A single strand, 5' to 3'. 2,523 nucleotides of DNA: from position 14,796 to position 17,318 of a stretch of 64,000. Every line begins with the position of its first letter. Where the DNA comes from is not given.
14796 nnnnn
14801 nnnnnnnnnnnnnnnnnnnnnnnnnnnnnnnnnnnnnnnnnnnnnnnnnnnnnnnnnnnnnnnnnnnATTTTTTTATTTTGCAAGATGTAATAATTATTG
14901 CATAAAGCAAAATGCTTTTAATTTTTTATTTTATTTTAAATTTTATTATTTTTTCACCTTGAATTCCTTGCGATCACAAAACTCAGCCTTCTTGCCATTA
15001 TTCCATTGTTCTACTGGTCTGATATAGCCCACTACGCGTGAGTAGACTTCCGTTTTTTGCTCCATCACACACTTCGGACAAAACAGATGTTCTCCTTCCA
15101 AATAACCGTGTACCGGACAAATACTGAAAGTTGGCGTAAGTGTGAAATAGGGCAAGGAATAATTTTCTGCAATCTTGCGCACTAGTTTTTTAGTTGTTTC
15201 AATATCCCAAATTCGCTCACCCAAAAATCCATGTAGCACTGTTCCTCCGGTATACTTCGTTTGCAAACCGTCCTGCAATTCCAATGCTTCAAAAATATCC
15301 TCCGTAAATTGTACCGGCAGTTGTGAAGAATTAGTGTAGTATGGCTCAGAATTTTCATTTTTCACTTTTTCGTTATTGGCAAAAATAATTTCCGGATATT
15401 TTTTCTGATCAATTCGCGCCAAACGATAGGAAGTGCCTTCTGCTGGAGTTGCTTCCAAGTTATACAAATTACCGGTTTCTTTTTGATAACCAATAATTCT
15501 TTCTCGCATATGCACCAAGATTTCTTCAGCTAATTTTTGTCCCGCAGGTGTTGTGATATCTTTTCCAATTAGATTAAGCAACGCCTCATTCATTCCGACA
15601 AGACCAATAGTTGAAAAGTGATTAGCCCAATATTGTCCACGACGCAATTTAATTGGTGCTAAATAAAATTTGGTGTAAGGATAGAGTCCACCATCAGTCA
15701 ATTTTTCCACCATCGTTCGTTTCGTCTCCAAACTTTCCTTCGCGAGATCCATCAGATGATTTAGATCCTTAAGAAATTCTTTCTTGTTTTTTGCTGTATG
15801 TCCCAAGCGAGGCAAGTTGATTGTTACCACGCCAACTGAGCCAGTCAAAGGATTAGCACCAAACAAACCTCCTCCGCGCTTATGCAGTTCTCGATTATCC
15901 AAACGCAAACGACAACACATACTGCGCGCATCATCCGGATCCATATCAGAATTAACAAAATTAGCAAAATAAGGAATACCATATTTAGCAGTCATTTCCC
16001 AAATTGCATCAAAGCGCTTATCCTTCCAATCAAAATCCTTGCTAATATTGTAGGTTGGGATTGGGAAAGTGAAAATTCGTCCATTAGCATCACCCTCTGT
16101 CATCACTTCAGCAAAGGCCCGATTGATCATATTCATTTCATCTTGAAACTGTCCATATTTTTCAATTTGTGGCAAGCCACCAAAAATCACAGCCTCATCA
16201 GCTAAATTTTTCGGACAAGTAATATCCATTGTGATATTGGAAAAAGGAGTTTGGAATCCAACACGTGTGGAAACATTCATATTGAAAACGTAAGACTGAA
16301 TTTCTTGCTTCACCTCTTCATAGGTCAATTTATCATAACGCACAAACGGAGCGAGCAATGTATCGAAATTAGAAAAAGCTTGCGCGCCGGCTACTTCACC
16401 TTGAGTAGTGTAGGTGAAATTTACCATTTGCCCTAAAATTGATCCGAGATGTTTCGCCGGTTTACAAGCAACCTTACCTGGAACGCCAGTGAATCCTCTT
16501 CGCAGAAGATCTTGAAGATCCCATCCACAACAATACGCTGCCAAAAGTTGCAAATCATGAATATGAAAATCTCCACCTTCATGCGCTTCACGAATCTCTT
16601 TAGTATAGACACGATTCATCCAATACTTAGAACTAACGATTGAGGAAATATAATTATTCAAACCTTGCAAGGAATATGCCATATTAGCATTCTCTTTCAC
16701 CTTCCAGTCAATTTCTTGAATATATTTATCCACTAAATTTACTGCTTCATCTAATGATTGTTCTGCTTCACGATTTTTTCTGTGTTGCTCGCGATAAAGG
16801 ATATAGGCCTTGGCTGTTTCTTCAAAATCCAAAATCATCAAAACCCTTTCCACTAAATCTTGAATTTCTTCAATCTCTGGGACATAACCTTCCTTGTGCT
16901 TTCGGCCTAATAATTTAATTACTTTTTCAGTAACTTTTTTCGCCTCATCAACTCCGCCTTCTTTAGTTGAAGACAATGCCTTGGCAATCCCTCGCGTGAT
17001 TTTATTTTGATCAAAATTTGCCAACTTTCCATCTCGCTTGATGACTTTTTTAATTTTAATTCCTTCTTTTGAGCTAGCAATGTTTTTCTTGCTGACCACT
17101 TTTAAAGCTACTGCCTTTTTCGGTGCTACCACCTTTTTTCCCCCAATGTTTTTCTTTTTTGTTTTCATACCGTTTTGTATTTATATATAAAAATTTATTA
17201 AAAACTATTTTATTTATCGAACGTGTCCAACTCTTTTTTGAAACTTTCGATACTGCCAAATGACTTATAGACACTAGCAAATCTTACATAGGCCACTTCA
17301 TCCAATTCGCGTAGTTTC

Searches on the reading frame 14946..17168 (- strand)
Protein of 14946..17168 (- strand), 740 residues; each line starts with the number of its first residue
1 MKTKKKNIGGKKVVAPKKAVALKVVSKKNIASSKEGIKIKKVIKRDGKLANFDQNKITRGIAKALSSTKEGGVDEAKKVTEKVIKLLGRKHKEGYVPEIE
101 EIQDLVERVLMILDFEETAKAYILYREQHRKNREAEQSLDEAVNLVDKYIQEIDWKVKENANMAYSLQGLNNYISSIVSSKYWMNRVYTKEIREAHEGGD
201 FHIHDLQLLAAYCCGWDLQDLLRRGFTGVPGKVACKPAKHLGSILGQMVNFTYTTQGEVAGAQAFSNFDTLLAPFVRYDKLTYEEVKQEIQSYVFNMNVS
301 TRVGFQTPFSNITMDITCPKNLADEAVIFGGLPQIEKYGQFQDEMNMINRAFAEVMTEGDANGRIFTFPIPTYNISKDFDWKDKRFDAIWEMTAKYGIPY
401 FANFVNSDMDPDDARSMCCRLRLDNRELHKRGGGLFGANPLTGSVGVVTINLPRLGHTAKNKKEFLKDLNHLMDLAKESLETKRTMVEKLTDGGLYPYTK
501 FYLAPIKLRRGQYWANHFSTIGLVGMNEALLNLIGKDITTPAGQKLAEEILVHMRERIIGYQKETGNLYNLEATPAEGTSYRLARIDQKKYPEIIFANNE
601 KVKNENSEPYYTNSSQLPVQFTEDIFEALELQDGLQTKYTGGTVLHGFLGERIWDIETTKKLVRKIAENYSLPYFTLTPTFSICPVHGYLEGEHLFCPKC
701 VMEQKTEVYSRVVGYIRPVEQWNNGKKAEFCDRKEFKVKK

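Call 68: search_protein_families(library=pfam, proteins=[window:14946-17168:-], max_evalue=0.00001)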
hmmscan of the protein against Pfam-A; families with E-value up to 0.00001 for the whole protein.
window:14946-17168:- (740 aa): 2 families
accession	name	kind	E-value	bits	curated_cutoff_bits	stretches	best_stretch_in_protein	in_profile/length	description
PF13597.11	NRDD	-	3.3e-196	653.7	26.2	1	159-736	1-562/562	Anaerobic ribonucleoside-triphosphate reductase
PF03477.21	ATP-cone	-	4.4e-22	78.9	25.8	1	40-130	1-87/88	ATP cone domain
